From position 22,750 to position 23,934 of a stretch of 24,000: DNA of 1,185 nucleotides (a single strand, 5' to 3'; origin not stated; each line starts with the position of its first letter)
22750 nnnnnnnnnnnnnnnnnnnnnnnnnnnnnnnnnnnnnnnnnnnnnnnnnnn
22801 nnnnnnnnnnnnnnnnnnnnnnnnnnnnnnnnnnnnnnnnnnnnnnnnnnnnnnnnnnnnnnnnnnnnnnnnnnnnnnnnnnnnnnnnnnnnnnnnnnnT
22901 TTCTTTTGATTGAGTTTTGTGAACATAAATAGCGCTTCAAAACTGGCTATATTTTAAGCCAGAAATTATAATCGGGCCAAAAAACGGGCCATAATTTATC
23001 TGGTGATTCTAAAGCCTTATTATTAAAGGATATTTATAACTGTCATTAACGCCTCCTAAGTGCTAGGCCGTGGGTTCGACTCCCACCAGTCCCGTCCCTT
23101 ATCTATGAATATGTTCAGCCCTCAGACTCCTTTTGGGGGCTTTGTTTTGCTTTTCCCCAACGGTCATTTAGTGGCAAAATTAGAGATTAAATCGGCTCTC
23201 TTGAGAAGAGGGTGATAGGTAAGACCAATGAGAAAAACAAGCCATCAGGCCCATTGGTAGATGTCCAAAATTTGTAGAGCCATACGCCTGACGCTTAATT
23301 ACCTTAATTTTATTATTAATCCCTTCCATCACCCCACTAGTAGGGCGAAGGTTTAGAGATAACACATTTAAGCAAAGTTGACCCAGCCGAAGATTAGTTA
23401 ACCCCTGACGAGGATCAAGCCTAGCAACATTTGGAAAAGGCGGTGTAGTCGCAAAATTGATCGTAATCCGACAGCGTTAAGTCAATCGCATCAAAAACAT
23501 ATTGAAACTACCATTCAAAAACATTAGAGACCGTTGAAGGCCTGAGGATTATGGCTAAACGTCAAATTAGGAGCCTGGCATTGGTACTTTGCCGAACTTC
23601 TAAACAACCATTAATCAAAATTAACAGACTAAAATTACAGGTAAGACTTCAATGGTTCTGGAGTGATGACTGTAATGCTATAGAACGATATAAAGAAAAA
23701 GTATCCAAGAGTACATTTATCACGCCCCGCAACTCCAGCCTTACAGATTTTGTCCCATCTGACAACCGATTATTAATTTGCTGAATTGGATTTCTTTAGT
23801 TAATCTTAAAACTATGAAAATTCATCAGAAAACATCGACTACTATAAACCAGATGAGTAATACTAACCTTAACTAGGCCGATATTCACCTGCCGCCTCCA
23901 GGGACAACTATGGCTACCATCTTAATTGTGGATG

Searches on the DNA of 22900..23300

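Call 97: search_rna_families(source=window, start=22900, end=23300, threshold=evalue, max_evalue=10, show_alignments=1)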
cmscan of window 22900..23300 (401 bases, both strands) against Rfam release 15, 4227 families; matches with E-value up to 10: 6.
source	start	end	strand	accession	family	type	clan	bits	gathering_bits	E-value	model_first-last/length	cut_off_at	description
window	22930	22996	+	RF01654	ceN82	Gene; snRNA; snoRNA; HACA-box;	-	16.8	80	3.6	1-135/135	no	Caenorhabditis snoRNA ceN82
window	23071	23147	+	RF02537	TarA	Gene; sRNA;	-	15.3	80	4.9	1-99/99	no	Vibrio ToxT activated RNA TarA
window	22928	22963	-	RF00047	mir-2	Gene; miRNA;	-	14.6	45.5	5.5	1-72/72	no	mir-2 microRNA precursor family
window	23056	23094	-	RF04351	Plastid-psbl-rps4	Cis-reg;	-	14.3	68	3.3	1-53/53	no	Plastid-psbl-rps4 3UTR RNA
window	23069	23086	+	RF00023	tmRNA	Gene;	CL00001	13.4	47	0.0017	346-363/374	no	transfer-messenger RNA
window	22977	23146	-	RF01673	PhrS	Gene; sRNA;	-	9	37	5.9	1-212/212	no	PhrS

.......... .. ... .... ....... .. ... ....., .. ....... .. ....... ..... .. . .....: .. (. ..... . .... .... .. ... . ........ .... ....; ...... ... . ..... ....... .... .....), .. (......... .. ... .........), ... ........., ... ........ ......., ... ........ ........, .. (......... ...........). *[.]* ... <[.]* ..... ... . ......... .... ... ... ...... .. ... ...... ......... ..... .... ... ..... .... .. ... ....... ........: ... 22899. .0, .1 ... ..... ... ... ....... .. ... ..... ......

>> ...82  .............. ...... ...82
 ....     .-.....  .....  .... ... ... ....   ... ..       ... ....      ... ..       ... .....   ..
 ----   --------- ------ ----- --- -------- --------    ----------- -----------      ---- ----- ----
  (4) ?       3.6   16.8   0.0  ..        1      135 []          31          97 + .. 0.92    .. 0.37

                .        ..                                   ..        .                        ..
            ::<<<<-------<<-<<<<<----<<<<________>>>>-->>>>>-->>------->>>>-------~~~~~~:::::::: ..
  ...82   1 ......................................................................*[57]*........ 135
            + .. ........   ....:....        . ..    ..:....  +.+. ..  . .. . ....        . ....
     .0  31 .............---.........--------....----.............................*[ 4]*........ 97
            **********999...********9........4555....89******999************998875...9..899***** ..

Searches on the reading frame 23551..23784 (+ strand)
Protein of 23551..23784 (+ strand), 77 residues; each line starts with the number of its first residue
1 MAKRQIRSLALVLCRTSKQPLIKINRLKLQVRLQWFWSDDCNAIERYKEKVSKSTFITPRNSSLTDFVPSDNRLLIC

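Call 90: find_encoding_contigs(protein=window:23551-23784:+, flank=10000, max_places=10)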
Protein window:23551-23784:+ (77 aa): no gene with exactly this product is on record in the collection.
